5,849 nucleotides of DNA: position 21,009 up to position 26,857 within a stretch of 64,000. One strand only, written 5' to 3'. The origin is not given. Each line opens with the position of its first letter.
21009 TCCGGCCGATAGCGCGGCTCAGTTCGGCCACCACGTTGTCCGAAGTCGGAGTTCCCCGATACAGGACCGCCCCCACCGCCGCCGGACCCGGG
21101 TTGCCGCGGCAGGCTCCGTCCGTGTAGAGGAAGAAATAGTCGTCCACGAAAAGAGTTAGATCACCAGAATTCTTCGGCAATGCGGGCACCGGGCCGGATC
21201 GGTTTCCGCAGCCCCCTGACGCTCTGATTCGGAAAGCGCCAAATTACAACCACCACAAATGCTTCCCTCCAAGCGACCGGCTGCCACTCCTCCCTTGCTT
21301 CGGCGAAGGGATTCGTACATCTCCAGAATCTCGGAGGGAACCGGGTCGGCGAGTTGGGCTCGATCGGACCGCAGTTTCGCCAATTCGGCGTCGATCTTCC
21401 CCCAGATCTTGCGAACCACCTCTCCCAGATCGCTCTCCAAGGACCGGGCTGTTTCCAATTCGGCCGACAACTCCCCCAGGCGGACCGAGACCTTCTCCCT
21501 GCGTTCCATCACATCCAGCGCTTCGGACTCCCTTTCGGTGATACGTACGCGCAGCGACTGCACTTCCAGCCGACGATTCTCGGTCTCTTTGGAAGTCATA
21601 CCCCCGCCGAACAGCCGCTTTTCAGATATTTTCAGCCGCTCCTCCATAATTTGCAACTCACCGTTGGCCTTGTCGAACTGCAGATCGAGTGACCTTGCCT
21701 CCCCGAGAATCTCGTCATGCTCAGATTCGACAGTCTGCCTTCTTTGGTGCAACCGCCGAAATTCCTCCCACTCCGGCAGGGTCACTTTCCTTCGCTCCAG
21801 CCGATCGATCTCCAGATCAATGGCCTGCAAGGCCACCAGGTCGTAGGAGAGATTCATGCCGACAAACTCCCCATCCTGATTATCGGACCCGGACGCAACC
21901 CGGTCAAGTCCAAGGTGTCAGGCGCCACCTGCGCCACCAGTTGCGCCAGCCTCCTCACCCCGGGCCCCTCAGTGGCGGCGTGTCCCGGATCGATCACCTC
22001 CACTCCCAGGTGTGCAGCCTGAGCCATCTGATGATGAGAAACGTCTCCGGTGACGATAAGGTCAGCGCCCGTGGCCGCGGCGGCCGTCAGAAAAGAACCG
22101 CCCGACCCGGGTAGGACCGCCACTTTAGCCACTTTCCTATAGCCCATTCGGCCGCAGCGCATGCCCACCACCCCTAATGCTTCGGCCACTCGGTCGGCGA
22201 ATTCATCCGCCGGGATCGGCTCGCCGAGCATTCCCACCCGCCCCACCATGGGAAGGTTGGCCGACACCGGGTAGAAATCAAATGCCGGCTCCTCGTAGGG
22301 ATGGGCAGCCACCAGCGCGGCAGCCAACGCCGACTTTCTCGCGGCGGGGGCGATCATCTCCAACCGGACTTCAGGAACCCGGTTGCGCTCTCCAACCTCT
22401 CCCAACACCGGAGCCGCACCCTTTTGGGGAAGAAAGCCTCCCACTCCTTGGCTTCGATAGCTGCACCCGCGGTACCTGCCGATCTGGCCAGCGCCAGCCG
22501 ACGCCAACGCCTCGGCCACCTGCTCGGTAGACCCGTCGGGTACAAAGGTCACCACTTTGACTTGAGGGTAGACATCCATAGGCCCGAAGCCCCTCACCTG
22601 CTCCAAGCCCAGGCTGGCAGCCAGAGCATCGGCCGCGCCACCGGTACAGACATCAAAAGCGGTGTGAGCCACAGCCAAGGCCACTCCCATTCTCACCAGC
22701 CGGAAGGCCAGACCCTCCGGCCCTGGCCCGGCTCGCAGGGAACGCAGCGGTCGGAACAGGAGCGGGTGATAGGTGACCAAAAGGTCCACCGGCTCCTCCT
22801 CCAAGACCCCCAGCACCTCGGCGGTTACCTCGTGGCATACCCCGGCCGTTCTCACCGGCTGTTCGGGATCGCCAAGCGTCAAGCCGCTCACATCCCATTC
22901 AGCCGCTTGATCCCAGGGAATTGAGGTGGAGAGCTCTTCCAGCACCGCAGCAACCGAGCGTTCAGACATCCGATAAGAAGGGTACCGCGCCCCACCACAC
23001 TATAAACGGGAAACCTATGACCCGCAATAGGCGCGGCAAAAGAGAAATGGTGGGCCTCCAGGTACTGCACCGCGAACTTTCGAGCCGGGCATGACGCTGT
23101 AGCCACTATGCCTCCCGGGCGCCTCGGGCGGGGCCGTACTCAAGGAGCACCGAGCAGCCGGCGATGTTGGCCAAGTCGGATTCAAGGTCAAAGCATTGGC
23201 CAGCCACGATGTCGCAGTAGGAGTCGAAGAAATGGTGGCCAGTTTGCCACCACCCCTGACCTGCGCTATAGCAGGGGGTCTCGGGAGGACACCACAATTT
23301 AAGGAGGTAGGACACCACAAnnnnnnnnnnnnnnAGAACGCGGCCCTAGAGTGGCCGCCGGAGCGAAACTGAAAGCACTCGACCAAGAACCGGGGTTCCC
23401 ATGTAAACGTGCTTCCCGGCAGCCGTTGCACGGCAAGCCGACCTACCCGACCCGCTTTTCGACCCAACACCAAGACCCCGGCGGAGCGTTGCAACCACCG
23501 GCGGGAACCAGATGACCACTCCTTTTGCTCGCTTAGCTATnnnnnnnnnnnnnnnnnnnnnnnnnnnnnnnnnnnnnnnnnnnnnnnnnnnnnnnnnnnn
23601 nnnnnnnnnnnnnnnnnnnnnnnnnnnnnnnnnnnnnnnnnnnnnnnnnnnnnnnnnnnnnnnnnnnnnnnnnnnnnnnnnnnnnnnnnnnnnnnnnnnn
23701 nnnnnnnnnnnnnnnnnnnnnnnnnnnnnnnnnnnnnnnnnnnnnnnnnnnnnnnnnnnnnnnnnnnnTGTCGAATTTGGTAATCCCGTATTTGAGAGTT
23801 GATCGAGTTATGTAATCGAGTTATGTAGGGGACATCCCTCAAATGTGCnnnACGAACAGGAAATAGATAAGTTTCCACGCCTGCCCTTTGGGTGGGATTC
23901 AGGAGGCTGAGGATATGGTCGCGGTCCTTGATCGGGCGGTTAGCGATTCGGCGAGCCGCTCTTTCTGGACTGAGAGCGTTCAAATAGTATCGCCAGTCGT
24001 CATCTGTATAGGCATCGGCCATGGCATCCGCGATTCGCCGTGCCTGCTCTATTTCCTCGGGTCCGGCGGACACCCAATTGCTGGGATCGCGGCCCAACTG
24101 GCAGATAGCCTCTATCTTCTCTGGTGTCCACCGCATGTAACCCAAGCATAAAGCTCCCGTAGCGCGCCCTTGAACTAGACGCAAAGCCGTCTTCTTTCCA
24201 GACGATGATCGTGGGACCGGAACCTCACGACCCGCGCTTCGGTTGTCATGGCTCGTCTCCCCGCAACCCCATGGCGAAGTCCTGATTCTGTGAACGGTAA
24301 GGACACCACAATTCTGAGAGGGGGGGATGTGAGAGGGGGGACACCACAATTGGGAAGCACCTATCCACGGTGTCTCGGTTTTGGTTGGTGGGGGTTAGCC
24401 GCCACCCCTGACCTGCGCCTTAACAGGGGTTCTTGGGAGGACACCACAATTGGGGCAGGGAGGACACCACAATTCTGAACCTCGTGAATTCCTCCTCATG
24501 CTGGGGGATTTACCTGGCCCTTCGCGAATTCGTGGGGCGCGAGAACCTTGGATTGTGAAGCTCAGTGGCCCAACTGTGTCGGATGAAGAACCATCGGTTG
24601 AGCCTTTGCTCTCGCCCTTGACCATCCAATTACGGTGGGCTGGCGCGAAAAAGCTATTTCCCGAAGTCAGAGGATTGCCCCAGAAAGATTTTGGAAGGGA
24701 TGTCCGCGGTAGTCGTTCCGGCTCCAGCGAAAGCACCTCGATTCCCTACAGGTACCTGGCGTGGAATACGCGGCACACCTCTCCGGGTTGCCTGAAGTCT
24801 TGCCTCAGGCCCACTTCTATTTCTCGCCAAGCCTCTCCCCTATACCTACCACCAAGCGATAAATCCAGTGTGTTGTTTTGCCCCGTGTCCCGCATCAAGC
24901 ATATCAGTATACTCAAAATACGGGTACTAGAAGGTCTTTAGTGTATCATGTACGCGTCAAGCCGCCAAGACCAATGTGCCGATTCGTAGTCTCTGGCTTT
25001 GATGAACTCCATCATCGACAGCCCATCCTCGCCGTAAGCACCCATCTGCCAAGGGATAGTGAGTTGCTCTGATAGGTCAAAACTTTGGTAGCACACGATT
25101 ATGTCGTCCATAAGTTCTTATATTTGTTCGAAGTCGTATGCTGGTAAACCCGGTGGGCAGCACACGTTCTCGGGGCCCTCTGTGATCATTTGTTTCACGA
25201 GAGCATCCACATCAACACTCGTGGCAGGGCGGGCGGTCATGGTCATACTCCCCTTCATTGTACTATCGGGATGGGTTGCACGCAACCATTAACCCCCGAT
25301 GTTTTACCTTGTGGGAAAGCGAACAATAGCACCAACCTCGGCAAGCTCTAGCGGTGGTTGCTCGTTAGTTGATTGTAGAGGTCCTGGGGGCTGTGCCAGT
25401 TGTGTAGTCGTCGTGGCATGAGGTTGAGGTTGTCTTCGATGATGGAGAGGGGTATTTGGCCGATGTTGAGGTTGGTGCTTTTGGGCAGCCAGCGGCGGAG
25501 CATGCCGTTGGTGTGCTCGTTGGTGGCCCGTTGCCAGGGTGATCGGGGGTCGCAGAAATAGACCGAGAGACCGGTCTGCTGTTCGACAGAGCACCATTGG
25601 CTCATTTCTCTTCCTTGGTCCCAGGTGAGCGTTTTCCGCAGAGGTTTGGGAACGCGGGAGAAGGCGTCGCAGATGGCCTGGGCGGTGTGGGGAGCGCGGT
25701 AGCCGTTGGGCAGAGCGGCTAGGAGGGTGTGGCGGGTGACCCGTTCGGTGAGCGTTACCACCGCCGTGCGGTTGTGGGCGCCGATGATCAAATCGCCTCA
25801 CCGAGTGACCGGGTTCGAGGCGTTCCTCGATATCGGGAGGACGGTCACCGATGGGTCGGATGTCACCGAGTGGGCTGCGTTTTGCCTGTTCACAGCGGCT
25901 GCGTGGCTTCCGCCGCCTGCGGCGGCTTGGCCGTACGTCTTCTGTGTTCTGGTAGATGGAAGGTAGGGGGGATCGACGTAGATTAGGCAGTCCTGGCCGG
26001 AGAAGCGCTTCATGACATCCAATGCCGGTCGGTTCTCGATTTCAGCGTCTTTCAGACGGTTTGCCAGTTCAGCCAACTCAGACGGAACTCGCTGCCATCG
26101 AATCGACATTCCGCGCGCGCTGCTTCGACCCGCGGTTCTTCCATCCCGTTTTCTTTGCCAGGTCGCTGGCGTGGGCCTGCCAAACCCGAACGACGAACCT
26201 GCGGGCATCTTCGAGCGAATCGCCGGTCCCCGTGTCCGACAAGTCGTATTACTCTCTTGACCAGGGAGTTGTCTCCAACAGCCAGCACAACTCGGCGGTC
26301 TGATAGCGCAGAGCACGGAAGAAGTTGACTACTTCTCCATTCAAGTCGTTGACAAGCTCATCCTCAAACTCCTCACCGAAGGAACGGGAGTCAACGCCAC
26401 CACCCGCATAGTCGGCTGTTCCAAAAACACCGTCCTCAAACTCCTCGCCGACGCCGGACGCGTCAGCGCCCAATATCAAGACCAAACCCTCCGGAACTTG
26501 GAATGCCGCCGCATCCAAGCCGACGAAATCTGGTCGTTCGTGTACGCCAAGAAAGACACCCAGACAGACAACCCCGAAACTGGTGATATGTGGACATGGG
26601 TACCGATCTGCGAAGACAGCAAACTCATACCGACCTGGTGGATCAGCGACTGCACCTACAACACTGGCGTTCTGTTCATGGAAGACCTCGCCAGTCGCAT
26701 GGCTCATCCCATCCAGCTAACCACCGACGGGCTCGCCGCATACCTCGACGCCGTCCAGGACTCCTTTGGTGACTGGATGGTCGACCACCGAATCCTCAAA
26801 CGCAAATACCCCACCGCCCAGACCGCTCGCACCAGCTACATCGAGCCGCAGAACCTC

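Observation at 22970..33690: A roughly 10.5 kb decayed genomic island next to tRNA-Val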

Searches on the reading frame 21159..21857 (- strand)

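Call 8: search_protein_families(library=pfam, proteins=[window:21159-21857:-], max_evalue=0.01)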
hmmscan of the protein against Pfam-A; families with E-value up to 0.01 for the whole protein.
window:21159-21857:- (233 aa): 2 families
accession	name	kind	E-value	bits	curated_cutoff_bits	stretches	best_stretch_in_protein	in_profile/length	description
PF24481.2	CT398_CC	-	5.9e-26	91.9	27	1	10-189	1-180/180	CT398-like coiled coil hairpin domain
PF02591.20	Zn_ribbon_9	-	1.1e-06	29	29.1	1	201-231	2-33/33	C4-type zinc ribbon domain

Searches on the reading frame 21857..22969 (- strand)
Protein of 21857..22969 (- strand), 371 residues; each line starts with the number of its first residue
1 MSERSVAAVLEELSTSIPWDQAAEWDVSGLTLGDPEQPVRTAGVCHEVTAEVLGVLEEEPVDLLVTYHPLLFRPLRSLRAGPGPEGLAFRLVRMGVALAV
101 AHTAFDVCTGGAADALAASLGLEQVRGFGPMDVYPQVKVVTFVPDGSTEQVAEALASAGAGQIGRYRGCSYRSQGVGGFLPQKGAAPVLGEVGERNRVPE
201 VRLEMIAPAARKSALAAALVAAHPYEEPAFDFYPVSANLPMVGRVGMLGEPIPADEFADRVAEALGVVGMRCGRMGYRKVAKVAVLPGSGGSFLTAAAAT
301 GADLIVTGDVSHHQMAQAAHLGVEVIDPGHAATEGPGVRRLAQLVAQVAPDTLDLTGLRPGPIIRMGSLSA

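Call 8: search_protein_families(library=pfam, proteins=[window:21857-22969:-], max_evalue=0.01)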
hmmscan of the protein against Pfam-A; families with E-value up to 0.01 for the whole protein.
window:21857-22969:- (371 aa): 1 family
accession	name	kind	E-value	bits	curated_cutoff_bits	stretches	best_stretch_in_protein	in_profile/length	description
PF01784.24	DUF34_NIF3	-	1.8e-53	182.3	23.4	1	8-352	5-242/256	Duf34/NIF3 (NGG1p interacting factor 3)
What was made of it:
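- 21854..22969 (-): nif3 (DUF34/NIF3), the conserved flank on the low-coordinate side. About 45 nt upstream of its start codon is conserved across relatives. Pfam E 2e-53 (call 8).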

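Call 13: find_related_loci(query=window:21857-22969:-, collection=genome_contigs, flank=10000)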
Query window:21857-22969:- (371 aa) in genome_contigs; peptide patterns used: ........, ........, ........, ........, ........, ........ (x = any residue, [..] = any of these).
235 stretches matched a pattern; 176 encode a relative of the query (tblastn E <= 1e-3); the best 80 are kept; 80 distinct loci.
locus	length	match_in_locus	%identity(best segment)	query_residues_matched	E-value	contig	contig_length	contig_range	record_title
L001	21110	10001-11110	78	1-370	0e+0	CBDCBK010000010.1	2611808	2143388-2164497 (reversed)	MAG: Acidimicrobiia bacterium isolate d0411547-dd39-4cd0-b5a5-2d4184132eb5 genome assembly, contig: contig_10, whole gen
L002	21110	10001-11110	79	1-370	5e-171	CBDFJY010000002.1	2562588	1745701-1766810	MAG: Acidimicrobiia bacterium isolate 9841b5da-bbbc-437b-8723-ee48c5b8baba genome assembly, contig: contig_2, whole geno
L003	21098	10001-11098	78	1-366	4e-170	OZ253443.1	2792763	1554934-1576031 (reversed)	MAG: Acidimicrobiia bacterium isolate 563c3fc9-303a-4188-a37b-32c8faebca22 genome assembly, chromosome: 1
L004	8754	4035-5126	74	1-364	5e-170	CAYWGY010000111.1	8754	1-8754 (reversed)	MAG TPA_asm: uncultured Acidimicrobiaceae bacterium isolate SRP109090_co1_257 genome assembly, contig: NODE_12259_length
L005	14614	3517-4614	74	1-366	7e-169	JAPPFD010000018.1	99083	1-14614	MAG: bacterium isolate RHO1_bin_22 NODE_475_length_99083_cov_45.251686, whole genome shotgun sequence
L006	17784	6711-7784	72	1-358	2e-167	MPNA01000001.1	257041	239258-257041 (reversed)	MAG: bacterium OM1 bin76 NODE_42_length_257041_cov_17.644_ID_83, whole genome shotgun sequence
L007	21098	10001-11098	71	1-366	2e-164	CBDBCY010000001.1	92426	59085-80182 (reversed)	MAG: Acidimicrobiia bacterium isolate 5869b7e0-be7e-4f88-8776-9a9c90231507 genome assembly, contig: contig_1, whole geno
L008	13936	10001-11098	75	1-366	5e-161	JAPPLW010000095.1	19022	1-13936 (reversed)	MAG: bacterium isolate RHO3_bin_31 NODE_4511_length_19022_cov_28.637581, whole genome shotgun sequence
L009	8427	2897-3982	74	1-362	3e-158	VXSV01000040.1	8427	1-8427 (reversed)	MAG: Acidimicrobiia bacterium isolate SB0665_bin_24 NODE_3270_length_8427_cov_15.464525, whole genome shotgun sequence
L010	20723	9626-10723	73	1-366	5e-158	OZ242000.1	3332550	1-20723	MAG: Acidimicrobiia bacterium isolate 2de4d7b0-df0b-474f-a321-03b588d4267d genome assembly, chromosome: 1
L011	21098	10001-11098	74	1-366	2e-155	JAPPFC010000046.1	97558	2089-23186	MAG: bacterium isolate RHO1_bin_21 NODE_494_length_97558_cov_29.791996, whole genome shotgun sequence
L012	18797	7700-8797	73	1-366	2e-155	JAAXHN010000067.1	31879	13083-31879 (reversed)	MAG: Acidimicrobiia bacterium isolate Plut_88890 unfiltered_Plut_88890_genomic_contig_876508, whole genome shotgun seque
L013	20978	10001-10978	44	26-351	3e-67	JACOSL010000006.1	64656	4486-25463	MAG: Fimbriimonas ginsengisoli isolate NC_groundwater_17_Pr7_B-0.1um_64_12 FFV18_Bp1_scaffold_45669, whole genome shotgu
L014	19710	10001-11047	34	5-351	8e-60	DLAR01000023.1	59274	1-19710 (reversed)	MAG TPA_asm: Porphyromonadaceae bacterium UBA7042 UBA7042_contig_77, whole genome shotgun sequence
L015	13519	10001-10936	36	24-334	1e-59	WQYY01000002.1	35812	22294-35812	MAG: Desulfuromonadales bacterium isolate Emb289P4bin35 Ga0123357_10000594, whole genome shotgun sequence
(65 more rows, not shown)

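Call 64: find_encoding_contigs(protein=window:21857-22969:-, flank=10000, max_places=6)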
Protein window:21857-22969:- (371 aa): no gene with exactly this product is on record in the collection.

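Call 82: search_protein_families(library=pfam, proteins=[L012:4386-5234:+, L012:5586-6098:+, L012:6221-7333:+, L002:273-2414:+, L002:2440-4554:+, L002:4758-5342:+, L002:5995-7356:-, L002:7323-7820:-, L002:7830-8318:-, L002:8965-9414:-], max_evalue=0.001)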
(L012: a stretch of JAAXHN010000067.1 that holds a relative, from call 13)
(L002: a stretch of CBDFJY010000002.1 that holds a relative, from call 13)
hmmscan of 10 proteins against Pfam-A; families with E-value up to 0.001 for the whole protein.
L012:4386-5234:+ (283 aa): 2 families
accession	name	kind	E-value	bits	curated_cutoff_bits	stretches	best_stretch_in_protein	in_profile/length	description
PF00106.31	adh_short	-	2.5e-37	128.7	26.6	1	9-202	1-182/195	short chain dehydrogenase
PF13561.12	adh_short_C2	-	7e-32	111.3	27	1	15-245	1-229/236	Enoyl-(Acyl carrier protein) reductase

L012:5586-6098:+ (171 aa): 4 families
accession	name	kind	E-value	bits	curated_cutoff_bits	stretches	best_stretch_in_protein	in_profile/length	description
PF07883.17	Cupin_2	-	1.2e-11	44.5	27.2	1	88-153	2-63/70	Cupin domain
PF05899.18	Cupin_3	-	0.00011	22.2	23.5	1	103-144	24-62/74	EutQ-like cupin domain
PF00190.28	Cupin_1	-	0.00022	21.3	22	1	92-158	41-111/151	Cupin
PF02311.25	AraC_binding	-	0.00065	19.9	21.1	1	92-144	11-59/135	AraC-like ligand binding domain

L012:6221-7333:+ (371 aa): 1 family
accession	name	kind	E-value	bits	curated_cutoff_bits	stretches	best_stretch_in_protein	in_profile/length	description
PF03417.21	AAT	-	1.1e-14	55.2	23.2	1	137-354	8-224/225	Acyl-coenzyme A:6-aminopenicillanic acid acyl-transferase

L002:273-2414:+ (714 aa): 1 family
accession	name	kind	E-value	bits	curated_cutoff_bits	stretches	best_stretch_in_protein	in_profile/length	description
PF02538.19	Hydantoinase_B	-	1.2e-172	575.4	26.8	1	142-660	1-519/519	Hydantoinase B/oxoprolinase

L002:2440-4554:+ (705 aa): 3 families
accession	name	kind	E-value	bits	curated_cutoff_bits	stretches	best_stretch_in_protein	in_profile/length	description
PF01968.24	Hydantoinase_A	-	7.2e-102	341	22.9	1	210-509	1-290/291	Hydantoinase/oxoprolinase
PF05378.19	Hydant_A_N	-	1.9e-53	181.3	25.2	1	11-189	1-175/176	Hydantoinase/oxoprolinase N-terminal region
PF19278.4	Hydant_A_C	-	3.9e-25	88.8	21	1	526-695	14-185/193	Hydantoinase/oxoprolinase C-terminal domain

L002:4758-5342:+ (195 aa): 1 family
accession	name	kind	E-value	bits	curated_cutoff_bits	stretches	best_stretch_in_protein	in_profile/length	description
PF01610.23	DDE_Tnp_ISL3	-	2.8e-27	96.5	23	1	59-190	109-239/240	Transposase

L002:5995-7356:- (454 aa): 1 family
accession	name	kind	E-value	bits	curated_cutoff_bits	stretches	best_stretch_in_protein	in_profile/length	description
PF07287.17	AtuA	-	1.2e-19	70.9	22.8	1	67-397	61-394/437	Acyclic terpene utilisation family protein AtuA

L002:7323-7820:- (166 aa): 0 families

L002:7830-8318:- (163 aa): 1 family
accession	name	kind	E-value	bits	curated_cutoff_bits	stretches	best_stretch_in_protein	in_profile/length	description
PF19585.4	DUF6092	-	7.1e-18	65.1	28.7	1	70-153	3-84/86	Family of unknown function (DUF6092)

L002:8965-9414:- (150 aa): 1 family
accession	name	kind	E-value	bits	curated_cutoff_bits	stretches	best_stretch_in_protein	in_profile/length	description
PF07282.18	Cas12f1-like_TNB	-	9.4e-22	77.4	26.3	1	38-103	1-60/60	Cas12f1-like, TNB domain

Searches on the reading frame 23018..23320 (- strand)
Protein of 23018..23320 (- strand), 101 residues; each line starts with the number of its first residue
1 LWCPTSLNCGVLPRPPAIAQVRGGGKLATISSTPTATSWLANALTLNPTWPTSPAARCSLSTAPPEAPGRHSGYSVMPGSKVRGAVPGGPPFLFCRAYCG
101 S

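Call 8: search_protein_families(library=pfam, proteins=[window:23018-23320:-], max_evalue=0.01)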
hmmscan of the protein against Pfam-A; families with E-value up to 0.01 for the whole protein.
window:23018-23320:- (101 aa): 0 families

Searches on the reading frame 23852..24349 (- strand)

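Call 7: search_protein_families(library=pfam, proteins=[window:23852-24349:-], max_evalue=0.01)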
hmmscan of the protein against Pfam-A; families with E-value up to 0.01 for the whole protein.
window:23852-24349:- (166 aa): 1 family
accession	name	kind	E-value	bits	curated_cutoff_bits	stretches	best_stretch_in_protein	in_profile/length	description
PF03448.22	MgtE_N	-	0.0062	17.5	25.9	1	106-162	41-97/102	MgtE intracellular N domain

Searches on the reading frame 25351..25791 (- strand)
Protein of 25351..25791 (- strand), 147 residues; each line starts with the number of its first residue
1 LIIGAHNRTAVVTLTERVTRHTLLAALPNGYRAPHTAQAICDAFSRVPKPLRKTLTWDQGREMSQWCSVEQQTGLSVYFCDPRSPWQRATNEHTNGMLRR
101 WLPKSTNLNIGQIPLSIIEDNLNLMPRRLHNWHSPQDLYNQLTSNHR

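Call 7: search_protein_families(library=pfam, proteins=[window:25351-25791:-], max_evalue=0.01)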
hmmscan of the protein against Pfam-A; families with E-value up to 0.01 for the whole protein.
window:25351-25791:- (147 aa): 1 family
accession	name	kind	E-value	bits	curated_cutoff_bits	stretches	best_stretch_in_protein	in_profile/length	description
PF00665.32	rve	-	2.4e-07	31.4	32.6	1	8-85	23-102/102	Integrase core domain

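Call 35: search_protein_families(library=ncbifam, proteins=[window:25351-25791:-], max_evalue=0.01)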
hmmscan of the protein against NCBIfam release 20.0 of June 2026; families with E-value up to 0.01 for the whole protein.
window:25351-25791:- (147 aa): 1 family
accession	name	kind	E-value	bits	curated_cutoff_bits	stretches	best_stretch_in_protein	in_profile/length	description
NF033563.0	transpos_IS30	equivalog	2.2e-40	139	80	1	2-128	141-267/267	IS30 family transposase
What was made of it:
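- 25348..25791 (-): IS30 transposase, C-terminal half only. NCBIfam IS30 E 2e-40, model positions 141-267 of 267 (call 35); Pfam rve (call 7).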

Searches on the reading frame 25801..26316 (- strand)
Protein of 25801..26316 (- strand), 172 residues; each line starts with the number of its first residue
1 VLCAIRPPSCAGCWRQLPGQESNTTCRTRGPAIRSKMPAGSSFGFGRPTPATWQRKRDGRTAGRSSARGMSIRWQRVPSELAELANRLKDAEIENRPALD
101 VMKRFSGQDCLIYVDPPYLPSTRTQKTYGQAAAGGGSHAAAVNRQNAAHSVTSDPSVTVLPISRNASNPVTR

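Call 7: search_protein_families(library=pfam, proteins=[window:25801-26316:-], max_evalue=0.01)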
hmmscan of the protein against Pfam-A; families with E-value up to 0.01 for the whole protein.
window:25801-26316:- (172 aa): 1 family
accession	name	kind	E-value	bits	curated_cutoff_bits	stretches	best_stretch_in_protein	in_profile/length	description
PF02086.21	MethyltransfD12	-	1.2e-06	28.9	22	1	73-131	139-200/253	D12 class N6 adenine-specific DNA methyltransferase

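Call 36: search_protein_families(library=padloc, proteins=[window:25801-26316:-], max_evalue=0.01)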
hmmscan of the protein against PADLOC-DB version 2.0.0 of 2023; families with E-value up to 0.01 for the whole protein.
window:25801-26316:- (172 aa): 6 families
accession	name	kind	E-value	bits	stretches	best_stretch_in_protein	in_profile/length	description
PDLC03244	MTase_II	-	4.7e-24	83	1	61-139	150-231/295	Type II methyltransferase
PDLC03247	MTase_II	-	0.00014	19.2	1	79-131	145-195/282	Type II methyltransferase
PDLC03294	MTase_II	-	0.00016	19.4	1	81-126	150-194/272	Type II methyltransferase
PDLC03253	MTase_II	-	0.002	15.9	1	55-125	117-187/253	Type II methyltransferase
PDLC04018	PD-Lambda-5_B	-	0.0075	13.6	1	81-122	158-202/291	-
PDLC03729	oMTase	-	0.0081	13.7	1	80-151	147-216/275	orphan methyltransferase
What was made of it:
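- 25798..26707 (-): D12-class N6-adenine DNA methyltransferase pseudogene, in two out-of-frame pieces. It is flanked by the IS30 remnant on one side and overlapped by the IS1 remnant on the other. PADLOC MTase_II E 5e-24 (call 36).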

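Call 78: search_protein_families(library=ncbifam, proteins=[window:25801-26316:-], max_evalue=0.01)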
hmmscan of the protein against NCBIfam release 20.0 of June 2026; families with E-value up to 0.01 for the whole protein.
window:25801-26316:- (172 aa): 0 families

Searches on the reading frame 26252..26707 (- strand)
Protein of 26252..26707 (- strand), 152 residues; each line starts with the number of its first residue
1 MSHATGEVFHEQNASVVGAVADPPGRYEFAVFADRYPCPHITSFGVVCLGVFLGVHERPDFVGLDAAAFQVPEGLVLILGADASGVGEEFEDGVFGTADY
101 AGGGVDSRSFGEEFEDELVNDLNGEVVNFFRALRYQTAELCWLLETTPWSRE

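Call 8: search_protein_families(library=pfam, proteins=[window:26252-26707:-], max_evalue=0.01)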
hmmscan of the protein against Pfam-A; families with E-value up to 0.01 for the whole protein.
window:26252-26707:- (152 aa): 1 family
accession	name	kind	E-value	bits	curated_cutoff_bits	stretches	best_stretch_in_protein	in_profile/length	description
PF02086.21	MethyltransfD12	-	0.0032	17.7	22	1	101-150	29-79/253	D12 class N6 adenine-specific DNA methyltransferase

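Call 78: search_protein_families(library=ncbifam, proteins=[window:26252-26707:-], max_evalue=0.01)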
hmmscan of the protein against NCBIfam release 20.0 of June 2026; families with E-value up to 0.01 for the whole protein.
window:26252-26707:- (152 aa): 0 families
